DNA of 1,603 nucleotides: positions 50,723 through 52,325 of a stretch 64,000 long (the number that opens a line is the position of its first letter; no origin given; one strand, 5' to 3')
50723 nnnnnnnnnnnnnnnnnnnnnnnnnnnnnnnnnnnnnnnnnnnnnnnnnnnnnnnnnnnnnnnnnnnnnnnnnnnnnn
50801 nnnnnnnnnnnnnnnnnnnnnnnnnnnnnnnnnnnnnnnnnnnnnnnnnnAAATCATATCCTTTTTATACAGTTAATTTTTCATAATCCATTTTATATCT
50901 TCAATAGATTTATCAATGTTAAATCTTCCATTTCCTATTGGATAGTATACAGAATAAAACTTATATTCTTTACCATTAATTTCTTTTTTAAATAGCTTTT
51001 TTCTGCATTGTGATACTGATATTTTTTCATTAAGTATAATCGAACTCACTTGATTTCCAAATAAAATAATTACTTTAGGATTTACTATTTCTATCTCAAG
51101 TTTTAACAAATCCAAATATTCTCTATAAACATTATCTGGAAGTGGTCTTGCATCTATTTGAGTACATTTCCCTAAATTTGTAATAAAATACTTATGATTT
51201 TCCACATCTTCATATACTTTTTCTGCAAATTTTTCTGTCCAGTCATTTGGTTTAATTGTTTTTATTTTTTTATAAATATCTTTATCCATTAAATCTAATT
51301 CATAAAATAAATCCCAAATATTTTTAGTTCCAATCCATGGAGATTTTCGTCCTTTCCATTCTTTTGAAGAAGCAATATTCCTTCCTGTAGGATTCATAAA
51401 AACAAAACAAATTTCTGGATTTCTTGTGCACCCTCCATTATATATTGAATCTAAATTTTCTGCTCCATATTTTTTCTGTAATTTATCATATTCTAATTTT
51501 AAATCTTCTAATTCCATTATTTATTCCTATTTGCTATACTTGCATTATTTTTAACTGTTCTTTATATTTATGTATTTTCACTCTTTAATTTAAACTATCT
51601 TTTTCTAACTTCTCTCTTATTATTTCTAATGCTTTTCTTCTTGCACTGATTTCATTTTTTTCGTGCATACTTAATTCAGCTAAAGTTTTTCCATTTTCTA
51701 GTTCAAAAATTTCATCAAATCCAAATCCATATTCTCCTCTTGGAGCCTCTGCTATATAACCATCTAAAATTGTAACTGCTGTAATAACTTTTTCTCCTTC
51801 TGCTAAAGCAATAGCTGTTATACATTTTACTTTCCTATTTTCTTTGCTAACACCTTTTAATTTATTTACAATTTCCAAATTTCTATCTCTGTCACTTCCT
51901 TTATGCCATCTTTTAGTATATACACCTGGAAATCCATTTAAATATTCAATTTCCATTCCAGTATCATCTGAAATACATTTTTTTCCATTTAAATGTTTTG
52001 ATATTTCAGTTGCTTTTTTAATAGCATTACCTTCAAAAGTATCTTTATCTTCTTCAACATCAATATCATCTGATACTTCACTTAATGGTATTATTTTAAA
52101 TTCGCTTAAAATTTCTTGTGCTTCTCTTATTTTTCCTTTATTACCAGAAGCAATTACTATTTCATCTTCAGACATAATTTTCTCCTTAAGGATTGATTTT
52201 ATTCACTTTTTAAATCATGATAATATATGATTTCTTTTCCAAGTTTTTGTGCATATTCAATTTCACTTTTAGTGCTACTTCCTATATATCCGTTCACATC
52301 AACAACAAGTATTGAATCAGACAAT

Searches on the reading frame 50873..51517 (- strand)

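Call 88: search_protein_families(library=pfam, proteins=[window:50873-51517:-], max_evalue=0.001)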
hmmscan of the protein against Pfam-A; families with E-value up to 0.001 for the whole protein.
window:50873-51517:- (214 aa): 1 family
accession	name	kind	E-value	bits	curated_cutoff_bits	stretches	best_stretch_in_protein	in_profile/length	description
PF03167.25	UDG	-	5.5e-07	30.2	24.3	1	33-167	7-102/141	Uracil DNA glycosylase superfamily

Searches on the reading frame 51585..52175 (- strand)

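Call 88: search_protein_families(library=pfam, proteins=[window:51585-52175:-], max_evalue=0.001)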
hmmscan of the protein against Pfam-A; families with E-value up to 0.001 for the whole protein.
window:51585-52175:- (196 aa): 1 family
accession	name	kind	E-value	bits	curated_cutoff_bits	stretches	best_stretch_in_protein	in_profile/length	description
PF01725.21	Ham1p_like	-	8.5e-54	182.7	22.5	1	6-188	1-185/186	Ham1 family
